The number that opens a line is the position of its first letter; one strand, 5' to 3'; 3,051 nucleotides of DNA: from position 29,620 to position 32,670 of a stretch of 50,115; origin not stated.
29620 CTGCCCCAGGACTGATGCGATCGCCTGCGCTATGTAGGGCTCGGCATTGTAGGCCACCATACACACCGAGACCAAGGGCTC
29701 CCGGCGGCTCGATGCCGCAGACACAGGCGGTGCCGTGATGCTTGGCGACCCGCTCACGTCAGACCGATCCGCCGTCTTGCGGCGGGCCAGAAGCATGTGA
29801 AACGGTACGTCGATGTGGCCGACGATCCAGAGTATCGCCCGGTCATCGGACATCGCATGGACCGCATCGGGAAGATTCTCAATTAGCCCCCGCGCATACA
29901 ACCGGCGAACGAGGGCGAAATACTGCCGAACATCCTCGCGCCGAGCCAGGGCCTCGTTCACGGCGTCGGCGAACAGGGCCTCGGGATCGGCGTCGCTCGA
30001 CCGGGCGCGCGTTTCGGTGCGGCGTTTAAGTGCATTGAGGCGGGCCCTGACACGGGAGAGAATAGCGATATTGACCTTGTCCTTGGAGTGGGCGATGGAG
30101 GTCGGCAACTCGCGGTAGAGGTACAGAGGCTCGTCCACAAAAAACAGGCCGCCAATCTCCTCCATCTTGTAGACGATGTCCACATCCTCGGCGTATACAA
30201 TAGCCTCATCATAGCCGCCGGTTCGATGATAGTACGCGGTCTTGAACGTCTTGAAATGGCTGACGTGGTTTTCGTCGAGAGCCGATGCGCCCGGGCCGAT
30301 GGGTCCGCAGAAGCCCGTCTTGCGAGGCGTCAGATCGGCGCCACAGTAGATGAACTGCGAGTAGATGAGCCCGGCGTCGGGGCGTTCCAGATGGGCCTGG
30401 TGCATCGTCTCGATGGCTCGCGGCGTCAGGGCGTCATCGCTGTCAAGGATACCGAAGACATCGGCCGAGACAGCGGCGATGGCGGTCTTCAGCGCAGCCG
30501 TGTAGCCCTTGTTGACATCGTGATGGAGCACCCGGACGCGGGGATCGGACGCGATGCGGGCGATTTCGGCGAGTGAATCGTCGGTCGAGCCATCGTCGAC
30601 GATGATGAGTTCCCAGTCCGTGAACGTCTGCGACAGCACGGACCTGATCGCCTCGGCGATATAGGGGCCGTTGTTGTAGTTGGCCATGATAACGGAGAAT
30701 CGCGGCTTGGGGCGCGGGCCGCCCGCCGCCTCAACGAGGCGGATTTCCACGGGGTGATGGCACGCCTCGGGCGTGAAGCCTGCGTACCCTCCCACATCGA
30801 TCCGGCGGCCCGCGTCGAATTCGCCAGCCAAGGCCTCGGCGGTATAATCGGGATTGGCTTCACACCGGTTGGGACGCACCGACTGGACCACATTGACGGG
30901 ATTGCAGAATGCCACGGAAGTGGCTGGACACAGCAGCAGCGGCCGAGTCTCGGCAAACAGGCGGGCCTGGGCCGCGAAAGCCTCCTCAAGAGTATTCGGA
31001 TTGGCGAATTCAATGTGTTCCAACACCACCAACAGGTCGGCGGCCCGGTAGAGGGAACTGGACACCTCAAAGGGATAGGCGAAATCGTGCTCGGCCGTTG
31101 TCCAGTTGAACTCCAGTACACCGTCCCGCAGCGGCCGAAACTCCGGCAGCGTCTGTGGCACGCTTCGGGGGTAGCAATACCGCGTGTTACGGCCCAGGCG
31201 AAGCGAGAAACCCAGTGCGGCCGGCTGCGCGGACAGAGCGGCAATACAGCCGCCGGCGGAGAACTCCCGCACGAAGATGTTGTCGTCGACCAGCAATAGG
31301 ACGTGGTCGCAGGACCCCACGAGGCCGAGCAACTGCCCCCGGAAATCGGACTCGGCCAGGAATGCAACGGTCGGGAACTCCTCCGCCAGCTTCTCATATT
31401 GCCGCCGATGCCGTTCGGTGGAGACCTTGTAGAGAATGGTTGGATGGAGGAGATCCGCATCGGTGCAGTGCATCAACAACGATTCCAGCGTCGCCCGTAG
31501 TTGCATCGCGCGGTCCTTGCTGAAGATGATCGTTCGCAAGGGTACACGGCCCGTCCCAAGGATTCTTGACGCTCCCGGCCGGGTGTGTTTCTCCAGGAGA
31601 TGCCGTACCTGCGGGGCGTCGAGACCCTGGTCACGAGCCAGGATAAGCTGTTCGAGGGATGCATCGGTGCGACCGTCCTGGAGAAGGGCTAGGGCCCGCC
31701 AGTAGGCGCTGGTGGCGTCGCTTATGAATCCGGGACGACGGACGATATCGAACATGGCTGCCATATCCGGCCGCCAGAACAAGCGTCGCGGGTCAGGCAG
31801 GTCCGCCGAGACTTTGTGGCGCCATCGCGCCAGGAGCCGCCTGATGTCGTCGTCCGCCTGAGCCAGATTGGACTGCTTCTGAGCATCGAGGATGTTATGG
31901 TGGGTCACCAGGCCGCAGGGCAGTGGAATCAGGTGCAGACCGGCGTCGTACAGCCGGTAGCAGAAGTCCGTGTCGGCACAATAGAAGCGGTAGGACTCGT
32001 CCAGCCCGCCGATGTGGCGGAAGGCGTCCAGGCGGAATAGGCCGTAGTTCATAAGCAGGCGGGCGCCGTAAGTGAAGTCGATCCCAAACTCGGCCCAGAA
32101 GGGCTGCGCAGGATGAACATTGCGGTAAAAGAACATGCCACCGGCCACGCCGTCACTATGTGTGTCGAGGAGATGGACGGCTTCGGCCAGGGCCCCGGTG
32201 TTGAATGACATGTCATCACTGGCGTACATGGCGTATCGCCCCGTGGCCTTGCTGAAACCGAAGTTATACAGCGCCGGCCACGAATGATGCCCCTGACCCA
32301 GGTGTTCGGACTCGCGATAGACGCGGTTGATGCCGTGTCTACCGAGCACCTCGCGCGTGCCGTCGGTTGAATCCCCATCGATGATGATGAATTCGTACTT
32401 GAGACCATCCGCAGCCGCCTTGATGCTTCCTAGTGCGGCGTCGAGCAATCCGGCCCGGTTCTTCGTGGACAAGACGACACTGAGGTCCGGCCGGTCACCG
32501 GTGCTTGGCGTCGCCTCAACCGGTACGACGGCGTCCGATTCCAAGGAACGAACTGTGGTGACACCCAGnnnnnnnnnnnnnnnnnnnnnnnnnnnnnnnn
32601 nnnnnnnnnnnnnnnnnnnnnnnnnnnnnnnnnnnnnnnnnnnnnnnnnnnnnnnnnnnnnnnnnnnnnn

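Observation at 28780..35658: About seven glycosyltransferase-type modules fused in a single 2,292-aa soluble polypeptide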

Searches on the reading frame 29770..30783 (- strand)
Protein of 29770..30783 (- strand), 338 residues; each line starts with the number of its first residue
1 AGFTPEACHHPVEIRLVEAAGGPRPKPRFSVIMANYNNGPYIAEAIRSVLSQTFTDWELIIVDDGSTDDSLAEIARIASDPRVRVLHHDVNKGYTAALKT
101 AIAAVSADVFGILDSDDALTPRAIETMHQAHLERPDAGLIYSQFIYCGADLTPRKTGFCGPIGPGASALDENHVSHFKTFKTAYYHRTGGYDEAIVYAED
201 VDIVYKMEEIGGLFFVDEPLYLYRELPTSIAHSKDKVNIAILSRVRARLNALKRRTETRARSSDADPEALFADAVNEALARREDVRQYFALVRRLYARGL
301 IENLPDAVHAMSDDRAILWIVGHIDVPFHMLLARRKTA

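Call 8: search_protein_families(library=pfam, proteins=[window:29770-30783:-], max_evalue=10)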
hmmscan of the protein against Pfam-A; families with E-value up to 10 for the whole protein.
window:29770-30783:- (338 aa): 5 families
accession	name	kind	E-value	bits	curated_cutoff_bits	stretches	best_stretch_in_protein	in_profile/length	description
PF00535.33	Glycos_transf_2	-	1e-31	110.5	23.3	1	30-155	1-126/168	Glycosyl transferase family 2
PF13641.12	Glyco_tranf_2_3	-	7.1e-11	43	27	1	27-134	1-113/230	Glycosyltransferase like family 2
PF10111.15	Glyco_tranf_2_2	-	1.8e-08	34.7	27.3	1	34-144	7-124/276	Glycosyltransferase like family 2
PF13506.12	Glyco_transf_21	-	0.0098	15.8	21.7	1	97-149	21-72/174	Glycosyl transferase family 21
PF13704.12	Glyco_tranf_2_4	-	0.051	14.5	27.5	1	37-93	2-53/98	Glycosyl transferase family 2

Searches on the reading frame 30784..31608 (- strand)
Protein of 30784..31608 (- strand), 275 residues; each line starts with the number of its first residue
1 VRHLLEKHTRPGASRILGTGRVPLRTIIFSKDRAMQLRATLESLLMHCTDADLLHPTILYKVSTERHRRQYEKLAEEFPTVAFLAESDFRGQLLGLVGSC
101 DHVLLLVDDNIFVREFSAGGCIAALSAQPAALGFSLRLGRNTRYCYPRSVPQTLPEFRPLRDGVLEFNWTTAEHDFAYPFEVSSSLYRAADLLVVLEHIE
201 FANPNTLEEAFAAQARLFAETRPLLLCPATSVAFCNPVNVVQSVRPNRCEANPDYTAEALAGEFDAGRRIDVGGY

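Call 8: search_protein_families(library=pfam, proteins=[window:30784-31608:-], max_evalue=10)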
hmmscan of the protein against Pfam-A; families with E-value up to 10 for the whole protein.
window:30784-31608:- (275 aa): 0 families

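Call 23: search_solved_structures(query=A2, max_evalue=10)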
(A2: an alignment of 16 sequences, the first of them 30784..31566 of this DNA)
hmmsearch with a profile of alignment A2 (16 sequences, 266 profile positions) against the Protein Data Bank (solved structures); distinct sequences matched with E-value up to 10: 1.
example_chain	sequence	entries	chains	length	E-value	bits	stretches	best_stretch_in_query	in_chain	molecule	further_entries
1v1f_A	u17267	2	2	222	0.32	13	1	67-150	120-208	CALCINEURIN B-LIKE PROTEIN 4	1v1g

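Call 29: find_related_loci(query=A2, collection=genome_contigs, flank=10000)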
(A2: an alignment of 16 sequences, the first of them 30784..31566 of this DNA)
Query A2 (261 aa) in genome_contigs; peptide patterns used: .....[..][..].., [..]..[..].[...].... (x = any residue, [..] = any of these).
440 stretches matched a pattern; 412 encode a relative of the query (tblastn E <= 1e-3); the best 80 are kept; 80 distinct loci.
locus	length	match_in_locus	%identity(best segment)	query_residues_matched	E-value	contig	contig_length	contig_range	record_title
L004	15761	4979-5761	91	1-261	1e-152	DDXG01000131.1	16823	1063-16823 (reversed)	MAG TPA_asm: Phycisphaerales bacterium UBA2266 UBA2266_contig_31816, whole genome shotgun sequence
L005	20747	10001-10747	50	13-261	2e-86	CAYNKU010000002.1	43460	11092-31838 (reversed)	MAG TPA_asm: uncultured Pirellulales bacterium isolate SRP068000_co3_496 genome assembly, contig: NODE_368_length_43460_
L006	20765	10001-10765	48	7-261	4e-85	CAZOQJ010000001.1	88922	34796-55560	MAG TPA_asm: uncultured Pirellulales bacterium isolate binchicken_co196_100 genome assembly, contig: NODE_171_length_889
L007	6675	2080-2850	48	5-261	2e-85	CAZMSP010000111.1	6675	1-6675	MAG TPA_asm: uncultured Pirellulales bacterium isolate binchicken_co34_222 genome assembly, contig: NODE_20647_length_66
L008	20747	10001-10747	53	13-261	9e-85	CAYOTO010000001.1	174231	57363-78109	MAG TPA_asm: uncultured Pirellulales bacterium isolate binchicken_co17_372 genome assembly, contig: NODE_183_length_1742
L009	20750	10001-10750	53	12-261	4e-84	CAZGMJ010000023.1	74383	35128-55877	MAG TPA_asm: uncultured Pirellulales bacterium isolate binchicken_co17_417 genome assembly, contig: NODE_1090_length_743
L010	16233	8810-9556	51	13-261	1e-83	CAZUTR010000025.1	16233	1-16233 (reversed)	MAG TPA_asm: uncultured Pirellulales bacterium isolate binchicken_co89_511 genome assembly, contig: NODE_6573_length_162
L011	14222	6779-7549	54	5-261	2e-83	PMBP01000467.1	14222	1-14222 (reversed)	MAG: Phycisphaerales bacterium isolate fen_1350 73.20120700_E3M.475_contig_817109, whole genome shotgun sequence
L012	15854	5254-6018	49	7-261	6e-83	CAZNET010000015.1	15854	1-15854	MAG TPA_asm: uncultured Pirellulales bacterium isolate SRP141376_co2_404 genome assembly, contig: NODE_7417_length_15854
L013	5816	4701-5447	54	13-261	5e-83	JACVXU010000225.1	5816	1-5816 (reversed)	MAG: Bacteroidetes bacterium isolate B4_bin.17 scaffold_4227, whole genome shotgun sequence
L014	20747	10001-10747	53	13-261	1e-82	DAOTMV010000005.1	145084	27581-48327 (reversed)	MAG TPA_asm: Anaerohalosphaeraceae bacterium isolate AMR_MDS_2912 NODE_89_length_145084_cov_16.214081, whole genome shot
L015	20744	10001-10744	51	14-261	3e-82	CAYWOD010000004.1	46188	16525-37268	MAG TPA_asm: uncultured Pirellulales bacterium isolate SRP068000_co1_578 genome assembly, contig: NODE_696_length_46188_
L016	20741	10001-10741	51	13-259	3e-82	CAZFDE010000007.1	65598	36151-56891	MAG TPA_asm: uncultured Pirellulales bacterium isolate SRP141376_co4_307 genome assembly, contig: NODE_759_length_65598_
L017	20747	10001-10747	51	13-261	5e-82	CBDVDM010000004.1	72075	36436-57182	MAG TPA_asm: uncultured bacterium isolate SRR21487743_binner13_Refined_34 genome assembly, contig: ERZ25748485.42, whole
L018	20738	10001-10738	51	13-258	5e-82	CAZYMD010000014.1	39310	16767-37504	MAG TPA_asm: uncultured Pirellulales bacterium isolate SRP178699_co2_445 genome assembly, contig: NODE_394_length_39310_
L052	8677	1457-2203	48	13-261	1e-75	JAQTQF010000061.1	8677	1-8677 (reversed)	MAG: Phycisphaerae bacterium isolate STB_133 NODE_22232_length_8677_cov_2.705731_Sandtown_B, whole genome shotgun sequen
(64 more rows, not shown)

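Call 34: predict_structure(alignment_id=A2)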
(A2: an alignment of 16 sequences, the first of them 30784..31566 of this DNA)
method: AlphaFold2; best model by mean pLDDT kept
length: 261 residues; sequences in the alignment: 16
mean_pLDDT: 89.2   pTM: 0.89
mean pLDDT of the five models: 89.2, 87.9, 87.1, 86.9, 85.9
residues with pLDDT >= 90: 188; 70-90: 50; 50-70: 5; < 50: 18
segments of 3 or more residues with pLDDT < 50: 1-4, 223-236
pLDDT, mean of each block of 10 residues (from residue 1): 63 97 95 97 98 98 98 97 97 93 98 97 92 83 96 96 89 96 92 89 92 95 49 53 86 87 71
secondary structure, 60 per line:
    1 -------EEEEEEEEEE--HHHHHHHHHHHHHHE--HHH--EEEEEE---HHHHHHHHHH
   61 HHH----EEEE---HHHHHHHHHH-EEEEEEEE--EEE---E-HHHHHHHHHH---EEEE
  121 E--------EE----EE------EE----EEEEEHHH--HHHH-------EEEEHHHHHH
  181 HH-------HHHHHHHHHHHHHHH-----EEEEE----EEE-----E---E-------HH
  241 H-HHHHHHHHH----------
elements in order: E8-17 H20-33 E42-47 H51-63 E68-71 H75-84 E86-93 E96-98 H104-113 E117-121 E150-154 H160-163 E171-174 H175-182 H190-204 E210-214 E219-221 H243-251

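Call 37: fold_search(model_id=the predicted structure, library=pdb)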
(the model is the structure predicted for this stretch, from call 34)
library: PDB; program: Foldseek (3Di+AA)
matches with E <= 10: 1662; with E <= 0.001: 271
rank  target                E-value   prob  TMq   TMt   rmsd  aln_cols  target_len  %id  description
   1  1fo8                  6.9e-09  1.00  0.54  0.44  14.7       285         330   12  CRYSTAL STRUCTURE OF N-ACETYLGLUCOSAMINYLTRANSFERASE I (released 2001-04-25)
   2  1fo9                  8.9e-09  1.00  0.54  0.43  14.8       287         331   12  CRYSTAL STRUCTURE OF N-ACETYLGLUCOSAMINYLTRANSFERASE I (released 2001-04-25)
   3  1h7l                  2.1e-08  1.00  0.51  0.55  12.7       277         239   13  dTDP-MAGNESIUM COMPLEX OF SPSA FROM BACILLUS SUBTILIS (released 2001-12-13)
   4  1foa                  2.5e-08  1.00  0.57  0.44  14.3       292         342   13  CRYSTAL STRUCTURE OF N-ACETYLGLUCOSAMINYLTRANSFERASE I (released 2001-05-16)
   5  5hea_A                1.6e-07  1.00  0.54  0.51   7.5       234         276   15  CgT structure in hexamer (released 2016-08-31)
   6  6h1j_B                9.1e-07  1.00  0.53  0.45  14.9       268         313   11  TarP native (released 2018-09-26)
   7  9h6k_A                1.0e-06  1.00  0.45  0.28  12.8       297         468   11  Human B4GALNT1 in Complex with UDP-GalNac (released 2025-07-16)
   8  6h1j_C                1.1e-06  1.00  0.56  0.48   6.1       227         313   12  TarP native (released 2018-09-26)
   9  6h4f_A                1.6e-06  1.00  0.51  0.44  12.6       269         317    9  TarP-3RboP (released 2018-09-26)
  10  6h4f_B                1.7e-06  1.00  0.52  0.44   6.1       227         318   10  TarP-3RboP (released 2018-09-26)
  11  9jn3_B                1.7e-06  1.00  0.50  0.45  10.3       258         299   14  Crystal structure of AvpGT in complex with Ara-A (released 2025-01-29)
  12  6h4f_E                1.9e-06  1.00  0.54  0.46  12.5       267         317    9  TarP-3RboP (released 2018-09-26)
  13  8viw_A                2.2e-06  1.00  0.49  0.26  11.3       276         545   14  Cryo-EM structure of heparosan synthase 2 from Pasteurella multocida with polysaccharide in the GlcNAc-T active site (released 2024-07-24)
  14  9jn3_A                2.6e-06  1.00  0.47  0.43  13.6       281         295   13  Crystal structure of AvpGT in complex with Ara-A (released 2025-01-29)
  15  6h4f_I                2.7e-06  1.00  0.52  0.44   7.2       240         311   10  TarP-3RboP (released 2018-09-26)
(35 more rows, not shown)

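Call 53: search_protein_families(library=ncbifam, proteins=[window:30784-31566:-], max_evalue=1)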
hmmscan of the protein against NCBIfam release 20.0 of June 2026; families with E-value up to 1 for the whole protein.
window:30784-31566:- (261 aa): 0 families

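Call 54: find_homologous_proteins(query=A2, max_evalue=0.00001)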
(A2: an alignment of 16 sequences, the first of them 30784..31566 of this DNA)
Query A2 (16 sequences) (261 aa, profile of the alignment): 1368 proteins with E <= 0.00001 among 8000 candidates; the best 120 are listed.
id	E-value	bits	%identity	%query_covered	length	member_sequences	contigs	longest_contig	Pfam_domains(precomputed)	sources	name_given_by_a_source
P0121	6.6e-119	414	48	99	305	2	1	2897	-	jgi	-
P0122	8.8e-115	400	46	95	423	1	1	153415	PF14559.13,PF13431.13,PF13414.13,PF00515.35,PF12895.14,PF13424.13,PF21033.5,PF13432.13,PF13181.13,PF07719.24,PF13174.13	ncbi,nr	ncbi:MAG: tetratricopeptide repeat protein [Candidatus Kuenenia sp.]|nr:tetratricopeptide repeat pro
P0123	5.9e-111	388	49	97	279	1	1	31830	-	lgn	-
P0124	1.1e-109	383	46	95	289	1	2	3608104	-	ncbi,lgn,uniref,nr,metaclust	ncbi:glycosyltransferase involved in cell wall biogenesis-like protein [Desulforamulus reducens MI-1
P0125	4.0e-109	382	50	95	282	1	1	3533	-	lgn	-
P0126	2.9e-107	375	47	95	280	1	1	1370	-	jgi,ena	-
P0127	7.8e-107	374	49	95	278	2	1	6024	-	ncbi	-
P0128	2.2e-106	373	49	95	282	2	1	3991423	-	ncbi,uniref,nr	ncbi:hypothetical protein DNHGIG_26510 [Collibacillus ludicampi]|uniref:Glycosyltransferase 2-like d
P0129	2.6e-106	372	48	96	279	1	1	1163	-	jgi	jgi:hypothetical protein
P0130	3.7e-106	372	48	97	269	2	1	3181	-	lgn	-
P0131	5.5e-106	371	46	97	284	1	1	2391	-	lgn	-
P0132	7.2e-106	371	51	95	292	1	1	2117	-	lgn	-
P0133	1.4e-105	370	49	95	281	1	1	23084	-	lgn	-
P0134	3.7e-105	369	48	95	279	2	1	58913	-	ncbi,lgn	-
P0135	5.9e-105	368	49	95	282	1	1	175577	-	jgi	jgi:hypothetical protein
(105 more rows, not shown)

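Call 55: find_encoding_contigs(protein=P0124, flank=10000, max_places=1)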
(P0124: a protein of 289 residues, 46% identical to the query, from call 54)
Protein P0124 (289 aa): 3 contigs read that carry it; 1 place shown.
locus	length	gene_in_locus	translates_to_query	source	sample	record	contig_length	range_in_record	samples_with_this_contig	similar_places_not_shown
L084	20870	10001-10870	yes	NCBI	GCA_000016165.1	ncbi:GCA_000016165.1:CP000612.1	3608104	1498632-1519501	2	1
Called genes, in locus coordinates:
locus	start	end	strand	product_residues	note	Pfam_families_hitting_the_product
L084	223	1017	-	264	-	PF25250:DUF7852 (faint)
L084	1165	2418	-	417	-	PF25250:DUF7852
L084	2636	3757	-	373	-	PF00535:Glycos_transf_2, PF10111:Glyco_tranf_2_2, PF13641:Glyco_tranf_2_3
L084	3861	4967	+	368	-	PF01370:Epimerase, PF04321:RmlD_sub_bind (weak), PF16363:GDP_Man_Dehyd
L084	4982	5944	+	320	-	PF01370:Epimerase, PF16363:GDP_Man_Dehyd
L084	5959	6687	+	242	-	PF13489:Methyltransf_23 (weak)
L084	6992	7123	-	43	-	PF03720:UDPG_MGDP_dh_C (weak)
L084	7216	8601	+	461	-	PF00483:NTP_transferase, PF22640:ManC_GMP_beta-helix, PF01050:MannoseP_isomer, PF07883:Cupin_2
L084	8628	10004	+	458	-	PF02878:PGM_PMM_I, PF02879:PGM_PMM_II, PF02880:PGM_PMM_III, PF00408:PGM_PMM_IV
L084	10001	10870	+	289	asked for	-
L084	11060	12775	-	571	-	PF13692:Glyco_trans_1_4, PF00534:Glycos_transf_1, PF13524:Glyco_trans_1_2, PF14559:TPR_19 (faint), PF12895:ANAPC3 (weak)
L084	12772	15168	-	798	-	PF00535:Glycos_transf_2, PF10111:Glyco_tranf_2_2 (faint), PF12895:ANAPC3 (faint), PF00515:TPR_1 (faint), PF07719:TPR_2 (faint), PF13374:TPR_10 (faint), PF13414:TPR_11 (faint), PF00535:Glycos_transf_2, +3 more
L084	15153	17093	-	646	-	PF00535:Glycos_transf_2, PF13424:TPR_12 (faint), PF13414:TPR_11 (faint), PF13431:TPR_17 (faint), PF00515:TPR_1 (faint), PF07719:TPR_2 (faint), PF13428:TPR_14 (faint)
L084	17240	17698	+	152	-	-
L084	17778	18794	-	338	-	-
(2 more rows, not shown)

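Call 56: find_encoding_contigs(protein=P0128, flank=10000, max_places=1)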
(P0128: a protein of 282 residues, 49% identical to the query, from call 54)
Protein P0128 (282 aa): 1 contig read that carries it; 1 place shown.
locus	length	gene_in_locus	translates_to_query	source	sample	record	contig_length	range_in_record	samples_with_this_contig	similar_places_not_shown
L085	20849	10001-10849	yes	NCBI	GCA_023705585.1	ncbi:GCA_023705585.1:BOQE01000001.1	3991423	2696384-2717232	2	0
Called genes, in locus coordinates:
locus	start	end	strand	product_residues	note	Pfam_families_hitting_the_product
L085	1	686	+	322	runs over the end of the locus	PF00535:Glycos_transf_2, PF10111:Glyco_tranf_2_2, PF13641:Glyco_tranf_2_3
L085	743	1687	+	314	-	PF01073:3Beta_HSD, PF01370:Epimerase, PF02719:Polysacc_synt_2 (faint), PF04321:RmlD_sub_bind, PF16363:GDP_Man_Dehyd, PF07993:NAD_binding_4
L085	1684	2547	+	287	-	PF03016:Exostosin_GT47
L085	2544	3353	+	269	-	PF05050:Methyltransf_21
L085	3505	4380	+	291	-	-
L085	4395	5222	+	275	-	PF01531:Glyco_transf_11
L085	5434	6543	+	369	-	PF01370:Epimerase, PF16363:GDP_Man_Dehyd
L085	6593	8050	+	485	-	PF00483:NTP_transferase, PF01050:MannoseP_isomer, PF07883:Cupin_2 (weak)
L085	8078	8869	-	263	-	PF05175:MTS (faint)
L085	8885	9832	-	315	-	PF01073:3Beta_HSD (faint), PF01370:Epimerase, PF02719:Polysacc_synt_2 (faint), PF04321:RmlD_sub_bind (weak), PF16363:GDP_Man_Dehyd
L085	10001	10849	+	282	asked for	-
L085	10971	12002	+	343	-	PF00483:NTP_transferase, PF12804:NTP_transf_3, PF25084:LbH_EIF2B (weak)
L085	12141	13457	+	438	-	PF03721:UDPG_MGDP_dh_N, PF03807:F420_oxidored (faint), PF13241:NAD_binding_7 (faint), PF00984:UDPG_MGDP_dh, PF03720:UDPG_MGDP_dh_C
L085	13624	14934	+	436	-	PF00392:GntR (weak), PF13551:HTH_29 (faint), PF07085:DRTGG, PF00571:CBS, PF03061:4HBT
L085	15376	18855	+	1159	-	PF02811:PHP, PF07733:DNA_pol3_alpha, PF17657:DNA_pol3_finger, PF14579:HHH_6, PF01336:tRNA_anti-codon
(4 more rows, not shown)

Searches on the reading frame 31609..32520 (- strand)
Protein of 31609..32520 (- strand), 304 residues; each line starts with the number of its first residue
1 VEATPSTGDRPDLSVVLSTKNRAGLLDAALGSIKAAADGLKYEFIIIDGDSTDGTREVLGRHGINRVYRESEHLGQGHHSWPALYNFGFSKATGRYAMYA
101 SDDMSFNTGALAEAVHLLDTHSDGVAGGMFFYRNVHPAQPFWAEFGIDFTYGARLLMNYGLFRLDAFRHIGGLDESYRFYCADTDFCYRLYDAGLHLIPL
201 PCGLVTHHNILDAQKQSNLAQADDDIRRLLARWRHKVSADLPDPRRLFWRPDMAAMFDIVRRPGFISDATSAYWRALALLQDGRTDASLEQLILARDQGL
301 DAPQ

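Call 8: search_protein_families(library=pfam, proteins=[window:31609-32520:-], max_evalue=10)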
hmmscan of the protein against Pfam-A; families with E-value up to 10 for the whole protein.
window:31609-32520:- (304 aa): 5 families
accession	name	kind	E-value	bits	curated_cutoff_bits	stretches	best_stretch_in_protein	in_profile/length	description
PF00535.33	Glycos_transf_2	-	2.6e-15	57.2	23.3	1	14-145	1-130/168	Glycosyl transferase family 2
PF10111.15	Glyco_tranf_2_2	-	0.0025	17.8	27.3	1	41-111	29-99/276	Glycosyltransferase like family 2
PF10414.14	CysG_dimeriser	-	0.042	14.1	23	1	228-250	7-31/58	Sirohaem synthase dimerisation region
PF13704.12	Glyco_tranf_2_4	-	0.051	14.5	27.5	1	43-74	21-52/98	Glycosyl transferase family 2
PF13432.12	TPR_16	-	4.9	8.1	32.7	1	268-292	30-53/65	Tetratricopeptide repeat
